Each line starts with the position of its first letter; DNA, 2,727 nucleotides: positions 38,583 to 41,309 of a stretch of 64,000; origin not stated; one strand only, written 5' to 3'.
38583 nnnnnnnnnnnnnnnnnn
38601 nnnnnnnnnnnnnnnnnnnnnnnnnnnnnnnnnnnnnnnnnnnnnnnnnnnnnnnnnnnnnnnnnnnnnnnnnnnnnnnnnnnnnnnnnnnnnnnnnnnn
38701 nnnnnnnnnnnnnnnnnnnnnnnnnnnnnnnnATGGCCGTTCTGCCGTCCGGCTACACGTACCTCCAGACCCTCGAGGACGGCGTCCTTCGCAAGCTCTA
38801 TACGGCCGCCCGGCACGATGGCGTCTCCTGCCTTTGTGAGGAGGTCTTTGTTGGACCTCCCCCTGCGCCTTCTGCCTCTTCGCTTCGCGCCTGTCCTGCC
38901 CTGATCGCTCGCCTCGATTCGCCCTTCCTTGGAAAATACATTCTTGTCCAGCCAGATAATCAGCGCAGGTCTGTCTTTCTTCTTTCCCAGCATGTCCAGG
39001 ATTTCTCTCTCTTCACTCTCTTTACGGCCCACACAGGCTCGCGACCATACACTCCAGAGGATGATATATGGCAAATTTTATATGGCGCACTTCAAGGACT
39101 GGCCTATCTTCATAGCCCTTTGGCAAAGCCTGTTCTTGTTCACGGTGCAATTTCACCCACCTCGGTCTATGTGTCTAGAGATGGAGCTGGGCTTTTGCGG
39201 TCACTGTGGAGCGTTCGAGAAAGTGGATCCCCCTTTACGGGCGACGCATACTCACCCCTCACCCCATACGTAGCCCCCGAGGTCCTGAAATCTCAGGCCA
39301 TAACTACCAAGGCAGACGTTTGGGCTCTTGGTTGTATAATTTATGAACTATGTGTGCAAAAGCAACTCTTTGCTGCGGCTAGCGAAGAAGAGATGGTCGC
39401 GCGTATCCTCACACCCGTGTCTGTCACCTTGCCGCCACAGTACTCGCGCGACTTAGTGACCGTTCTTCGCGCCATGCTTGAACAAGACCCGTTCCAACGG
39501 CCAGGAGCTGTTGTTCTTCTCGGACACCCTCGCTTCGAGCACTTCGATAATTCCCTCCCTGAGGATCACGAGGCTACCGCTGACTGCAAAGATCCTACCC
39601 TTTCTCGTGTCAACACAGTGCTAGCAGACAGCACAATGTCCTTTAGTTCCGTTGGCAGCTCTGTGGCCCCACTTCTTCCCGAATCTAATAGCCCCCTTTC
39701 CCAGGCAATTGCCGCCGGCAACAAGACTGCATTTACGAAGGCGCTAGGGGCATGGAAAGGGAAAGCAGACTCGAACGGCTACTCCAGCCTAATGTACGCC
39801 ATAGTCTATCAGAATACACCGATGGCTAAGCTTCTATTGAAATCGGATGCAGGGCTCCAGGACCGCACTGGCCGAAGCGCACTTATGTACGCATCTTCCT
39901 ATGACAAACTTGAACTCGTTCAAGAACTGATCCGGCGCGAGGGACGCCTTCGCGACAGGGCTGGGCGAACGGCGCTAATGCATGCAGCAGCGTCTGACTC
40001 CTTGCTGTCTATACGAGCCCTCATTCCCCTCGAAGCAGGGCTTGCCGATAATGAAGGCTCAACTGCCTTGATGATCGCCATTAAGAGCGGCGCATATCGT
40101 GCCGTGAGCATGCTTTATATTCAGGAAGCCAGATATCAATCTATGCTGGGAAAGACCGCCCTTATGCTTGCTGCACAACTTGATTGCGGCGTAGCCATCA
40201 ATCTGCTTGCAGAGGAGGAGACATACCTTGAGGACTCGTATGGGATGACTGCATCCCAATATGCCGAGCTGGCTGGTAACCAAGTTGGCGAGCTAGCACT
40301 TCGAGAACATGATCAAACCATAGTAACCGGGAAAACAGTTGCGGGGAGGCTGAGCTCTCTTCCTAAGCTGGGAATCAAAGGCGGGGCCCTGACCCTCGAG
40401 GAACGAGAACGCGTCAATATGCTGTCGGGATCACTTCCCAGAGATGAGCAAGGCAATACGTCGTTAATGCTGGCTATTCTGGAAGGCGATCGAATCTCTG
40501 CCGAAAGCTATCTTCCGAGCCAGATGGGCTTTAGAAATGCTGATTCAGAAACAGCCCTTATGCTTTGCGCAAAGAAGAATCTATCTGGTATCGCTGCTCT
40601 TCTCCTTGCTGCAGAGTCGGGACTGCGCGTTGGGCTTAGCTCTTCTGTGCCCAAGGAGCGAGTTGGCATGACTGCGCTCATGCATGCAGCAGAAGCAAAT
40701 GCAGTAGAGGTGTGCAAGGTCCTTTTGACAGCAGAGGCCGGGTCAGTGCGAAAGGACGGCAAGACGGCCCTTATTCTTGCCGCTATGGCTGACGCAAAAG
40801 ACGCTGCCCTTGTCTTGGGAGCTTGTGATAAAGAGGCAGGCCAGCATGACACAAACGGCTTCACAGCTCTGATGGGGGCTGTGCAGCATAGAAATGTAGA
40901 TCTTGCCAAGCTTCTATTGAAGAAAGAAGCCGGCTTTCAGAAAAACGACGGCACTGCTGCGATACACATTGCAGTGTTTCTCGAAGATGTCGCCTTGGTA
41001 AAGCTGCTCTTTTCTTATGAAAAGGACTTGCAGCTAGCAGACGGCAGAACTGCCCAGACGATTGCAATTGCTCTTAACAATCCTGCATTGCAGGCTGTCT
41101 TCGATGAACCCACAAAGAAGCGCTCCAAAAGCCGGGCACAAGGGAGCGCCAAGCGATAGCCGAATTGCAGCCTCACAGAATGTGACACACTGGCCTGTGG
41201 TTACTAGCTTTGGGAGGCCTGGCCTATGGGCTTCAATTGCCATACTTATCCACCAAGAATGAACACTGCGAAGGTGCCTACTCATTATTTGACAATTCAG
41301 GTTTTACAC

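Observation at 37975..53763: A 5-kb near-perfect inverted repeat brackets a 5.8-kb unique cassette carrying a high-cysteine membrane protein gene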

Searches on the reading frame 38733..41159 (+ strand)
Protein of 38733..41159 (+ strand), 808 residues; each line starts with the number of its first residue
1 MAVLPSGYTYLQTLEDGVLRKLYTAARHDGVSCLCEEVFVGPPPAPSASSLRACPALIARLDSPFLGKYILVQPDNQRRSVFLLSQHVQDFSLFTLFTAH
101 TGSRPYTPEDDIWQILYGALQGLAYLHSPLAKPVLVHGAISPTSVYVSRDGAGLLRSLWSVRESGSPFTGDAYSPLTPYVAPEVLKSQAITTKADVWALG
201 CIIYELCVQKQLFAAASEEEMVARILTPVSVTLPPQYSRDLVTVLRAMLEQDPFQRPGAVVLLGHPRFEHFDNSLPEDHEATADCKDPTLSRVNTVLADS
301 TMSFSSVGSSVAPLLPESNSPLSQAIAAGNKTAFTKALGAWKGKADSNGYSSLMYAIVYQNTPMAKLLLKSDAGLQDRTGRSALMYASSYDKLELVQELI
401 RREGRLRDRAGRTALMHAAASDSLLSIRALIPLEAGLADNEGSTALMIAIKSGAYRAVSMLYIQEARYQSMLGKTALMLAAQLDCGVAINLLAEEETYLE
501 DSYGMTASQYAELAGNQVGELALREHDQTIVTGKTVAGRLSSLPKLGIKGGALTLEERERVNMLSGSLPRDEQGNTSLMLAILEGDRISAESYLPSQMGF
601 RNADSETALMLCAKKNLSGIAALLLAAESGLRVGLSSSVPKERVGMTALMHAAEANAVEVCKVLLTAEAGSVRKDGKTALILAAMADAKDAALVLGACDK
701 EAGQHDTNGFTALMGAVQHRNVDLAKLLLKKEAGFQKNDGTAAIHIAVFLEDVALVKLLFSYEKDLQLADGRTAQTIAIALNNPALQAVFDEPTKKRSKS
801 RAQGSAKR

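Call 6: search_protein_families(library=pfam, proteins=[window:38733-41159:+], max_evalue=0.01)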
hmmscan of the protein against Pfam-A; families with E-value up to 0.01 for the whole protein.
window:38733-41159:+ (808 aa): 8 families
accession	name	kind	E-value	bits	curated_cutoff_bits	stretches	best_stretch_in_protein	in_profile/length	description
PF12796.13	Ank_2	-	2.2e-49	166.4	27.3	5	384-466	1-84/90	Ankyrin repeats (3 copies)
PF00023.36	Ank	-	5.9e-29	98.9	21.1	0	708-731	1-24/33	Ankyrin repeat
PF13857.12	Ank_5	-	1.2e-23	83.4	27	2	645-683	16-56/56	Ankyrin repeats (many copies)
PF13606.12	Ank_3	-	6.9e-23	78.4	22.3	0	348-372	1-25/30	Ankyrin repeat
PF00069.31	Pkinase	-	1.1e-18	68.1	31.7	1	78-267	70-262/263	Protein kinase domain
PF13637.12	Ank_4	-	2.4e-14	53.5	22.7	0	353-397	1-47/50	Ankyrin repeats (many copies)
PF07714.23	PK_Tyr_Ser-Thr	-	9.6e-10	38.6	23.1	1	177-258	168-250/258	Protein tyrosine and serine/threonine kinase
PF23745.1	ANK_LRRK2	-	0.0054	17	27.5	0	645-732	31-116/130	LRRK2 ANK repeat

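Call 8: find_encoding_contigs(protein=window:38733-41159:+, flank=10000, max_places=10)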
Protein window:38733-41159:+ (808 aa): 24 contigs read that carry it; 10 places shown.
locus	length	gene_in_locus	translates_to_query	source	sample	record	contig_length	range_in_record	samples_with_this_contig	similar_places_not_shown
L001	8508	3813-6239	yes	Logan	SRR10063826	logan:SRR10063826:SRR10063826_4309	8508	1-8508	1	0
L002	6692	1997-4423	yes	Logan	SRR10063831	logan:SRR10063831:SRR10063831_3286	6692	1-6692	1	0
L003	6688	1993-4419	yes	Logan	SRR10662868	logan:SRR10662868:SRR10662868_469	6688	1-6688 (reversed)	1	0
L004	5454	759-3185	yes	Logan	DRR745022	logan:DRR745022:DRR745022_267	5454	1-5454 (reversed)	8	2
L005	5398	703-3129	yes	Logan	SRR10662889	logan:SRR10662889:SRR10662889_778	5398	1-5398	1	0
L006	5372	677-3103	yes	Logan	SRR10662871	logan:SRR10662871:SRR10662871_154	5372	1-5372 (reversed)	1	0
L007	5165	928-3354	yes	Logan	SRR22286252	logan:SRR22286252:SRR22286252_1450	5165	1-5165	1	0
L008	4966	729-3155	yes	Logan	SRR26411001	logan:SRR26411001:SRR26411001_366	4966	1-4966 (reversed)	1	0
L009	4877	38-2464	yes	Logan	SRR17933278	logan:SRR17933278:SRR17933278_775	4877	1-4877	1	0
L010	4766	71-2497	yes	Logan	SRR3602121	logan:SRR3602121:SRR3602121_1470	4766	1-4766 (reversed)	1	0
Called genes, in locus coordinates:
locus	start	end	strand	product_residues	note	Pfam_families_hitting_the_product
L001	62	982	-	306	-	PF00149:Metallophos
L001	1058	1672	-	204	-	PF01105:EMP24_GP25L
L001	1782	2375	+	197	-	-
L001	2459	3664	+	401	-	-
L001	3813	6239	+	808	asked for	PF00069:Pkinase, PF07714:PK_Tyr_Ser-Thr, PF12796:Ank_2, PF13606:Ank_3 (faint), PF13857:Ank_5 (faint), PF00023:Ank (faint), PF13637:Ank_4 (faint), PF12796:Ank_2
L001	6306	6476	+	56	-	-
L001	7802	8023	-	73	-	-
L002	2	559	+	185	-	?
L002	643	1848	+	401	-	-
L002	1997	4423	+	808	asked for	PF00069:Pkinase, PF07714:PK_Tyr_Ser-Thr, PF12796:Ank_2, PF13606:Ank_3 (faint), PF13857:Ank_5 (faint), PF00023:Ank (faint), PF13637:Ank_4 (faint), PF12796:Ank_2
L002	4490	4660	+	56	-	-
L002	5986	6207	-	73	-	-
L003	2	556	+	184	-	?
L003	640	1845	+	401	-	-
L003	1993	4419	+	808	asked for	PF00069:Pkinase, PF07714:PK_Tyr_Ser-Thr, PF12796:Ank_2, PF13606:Ank_3 (faint), PF13857:Ank_5 (faint), PF00023:Ank (faint), PF13637:Ank_4 (faint), PF12796:Ank_2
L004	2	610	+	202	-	?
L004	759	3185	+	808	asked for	PF00069:Pkinase, PF07714:PK_Tyr_Ser-Thr, PF12796:Ank_2, PF13606:Ank_3 (faint), PF13857:Ank_5 (faint), PF00023:Ank (faint), PF13637:Ank_4 (faint), PF12796:Ank_2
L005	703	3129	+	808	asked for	PF00069:Pkinase, PF07714:PK_Tyr_Ser-Thr, PF12796:Ank_2, PF13606:Ank_3 (faint), PF13857:Ank_5 (faint), PF00023:Ank (faint), PF13637:Ank_4 (faint), PF12796:Ank_2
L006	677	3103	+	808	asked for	PF00069:Pkinase, PF07714:PK_Tyr_Ser-Thr, PF12796:Ank_2, PF13606:Ank_3 (faint), PF13857:Ank_5 (faint), PF00023:Ank (faint), PF13637:Ank_4 (faint), PF12796:Ank_2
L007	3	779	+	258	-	?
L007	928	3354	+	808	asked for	PF00069:Pkinase, PF07714:PK_Tyr_Ser-Thr, PF12796:Ank_2, PF13606:Ank_3 (faint), PF13857:Ank_5 (faint), PF00023:Ank (faint), PF13637:Ank_4 (faint), PF12796:Ank_2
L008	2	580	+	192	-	?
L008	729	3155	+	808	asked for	PF00069:Pkinase, PF07714:PK_Tyr_Ser-Thr, PF12796:Ank_2, PF13606:Ank_3 (faint), PF13857:Ank_5 (faint), PF00023:Ank (faint), PF13637:Ank_4 (faint), PF12796:Ank_2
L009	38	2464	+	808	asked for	PF00069:Pkinase, PF07714:PK_Tyr_Ser-Thr, PF12796:Ank_2, PF13606:Ank_3 (faint), PF13857:Ank_5 (faint), PF00023:Ank (faint), PF13637:Ank_4 (faint), PF12796:Ank_2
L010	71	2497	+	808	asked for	PF00069:Pkinase, PF07714:PK_Tyr_Ser-Thr, PF12796:Ank_2, PF13606:Ank_3 (faint), PF13857:Ank_5 (faint), PF00023:Ank (faint), PF13637:Ank_4 (faint), PF12796:Ank_2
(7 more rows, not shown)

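Call 54: find_homologous_proteins(query=window:38733-41159:+, max_evalue=1e-100)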
Query window:38733-41159:+ (808 aa): 4 proteins with E <= 1e-100 among 8000 candidates.
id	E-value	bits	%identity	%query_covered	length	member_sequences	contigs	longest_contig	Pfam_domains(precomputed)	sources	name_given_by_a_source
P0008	0.0e+0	1743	99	100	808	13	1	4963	PF07714.24,PF00069.32,PF13606.13,PF13857.13,PF12796.14,PF00023.37,PF13637.13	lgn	-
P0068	0.0e+0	1378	77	99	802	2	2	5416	PF07714.24,PF00069.32,PF13606.13,PF13857.13,PF12796.14,PF00023.37,PF13637.13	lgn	-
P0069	0.0e+0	1321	82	92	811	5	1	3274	PF07714.24,PF00069.32,PF13606.13,PF13857.13,PF12796.14,PF00023.37,PF13637.13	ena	-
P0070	2.4e-152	527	40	97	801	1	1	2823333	PF07714.24,PF00069.32,PF13606.13,PF13857.13,PF12796.14,PF00023.37,PF13637.13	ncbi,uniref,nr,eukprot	ncbi:Kinase, NEK [Giardia muris]|uniref:Kinase, NEK n=1 Tax=Giardia muris TaxID=5742 RepID=A0A4Z1SX0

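Call 55: find_encoding_contigs(protein=P0068, flank=10000, max_places=4)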
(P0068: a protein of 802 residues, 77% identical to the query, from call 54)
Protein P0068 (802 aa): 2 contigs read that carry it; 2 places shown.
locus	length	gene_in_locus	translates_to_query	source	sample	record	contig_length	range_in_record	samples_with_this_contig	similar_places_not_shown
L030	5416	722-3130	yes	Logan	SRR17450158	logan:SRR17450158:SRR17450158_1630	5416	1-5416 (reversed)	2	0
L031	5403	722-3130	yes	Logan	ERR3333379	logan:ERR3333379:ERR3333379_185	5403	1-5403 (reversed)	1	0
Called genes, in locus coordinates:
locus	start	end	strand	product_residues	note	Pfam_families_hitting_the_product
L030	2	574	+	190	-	?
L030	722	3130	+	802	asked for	PF00069:Pkinase, PF07714:PK_Tyr_Ser-Thr, PF00023:Ank (faint), PF13606:Ank_3 (faint), PF13857:Ank_5 (faint), PF13637:Ank_4 (faint), PF12796:Ank_2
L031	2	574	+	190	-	?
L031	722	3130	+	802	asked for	PF00069:Pkinase, PF07714:PK_Tyr_Ser-Thr, PF00023:Ank (faint), PF13606:Ank_3 (faint), PF13857:Ank_5 (faint), PF13637:Ank_4 (faint), PF12796:Ank_2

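Call 56: find_encoding_contigs(protein=P0070, flank=10000, max_places=2)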
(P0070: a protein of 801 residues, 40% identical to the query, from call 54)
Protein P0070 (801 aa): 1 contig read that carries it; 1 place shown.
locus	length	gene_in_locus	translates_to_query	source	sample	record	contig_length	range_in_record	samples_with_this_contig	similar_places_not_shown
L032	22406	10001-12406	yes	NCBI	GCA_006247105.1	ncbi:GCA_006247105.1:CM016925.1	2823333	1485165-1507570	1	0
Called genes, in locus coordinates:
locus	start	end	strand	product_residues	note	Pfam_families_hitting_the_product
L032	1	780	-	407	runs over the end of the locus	PF01545:Cation_efflux, PF16916:ZT_dimer (weak)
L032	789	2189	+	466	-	PF00009:GTP_EFTU, PF03144:GTP_EFTU_D2 (weak), PF09173:eIF2_C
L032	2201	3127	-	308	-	PF03881:Fructosamin_kin, PF01636:APH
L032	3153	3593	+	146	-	PF13098:Thioredoxin_2 (weak)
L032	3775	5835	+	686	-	-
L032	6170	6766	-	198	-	PF00583:Acetyltransf_1, PF13508:Acetyltransf_7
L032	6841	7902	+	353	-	-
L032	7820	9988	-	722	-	PF00023:Ank (faint), PF13637:Ank_4 (faint), PF13606:Ank_3 (faint), PF13857:Ank_5 (faint), PF12796:Ank_2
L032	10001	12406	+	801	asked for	PF00069:Pkinase, PF07714:PK_Tyr_Ser-Thr, PF13606:Ank_3 (faint), PF13637:Ank_4 (faint), PF13857:Ank_5 (faint), PF12796:Ank_2, PF00023:Ank (faint), PF12796:Ank_2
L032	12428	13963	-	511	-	PF00023:Ank (faint), PF12796:Ank_2, PF13606:Ank_3 (faint), PF12796:Ank_2, PF13637:Ank_4 (weak), PF12796:Ank_2 (weak), PF13920:zf-C3HC4_3, PF14447:Prok-RING_4 (weak), +1 more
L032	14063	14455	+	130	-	-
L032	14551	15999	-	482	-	PF00226:DnaJ, PF21884:ZUO1-like_ZHD, PF12874:zf-met (faint)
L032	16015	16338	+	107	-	PF01423:LSM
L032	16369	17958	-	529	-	PF00856:SET (faint)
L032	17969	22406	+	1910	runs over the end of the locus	PF03159:XRN_N, PF17846:XRN_M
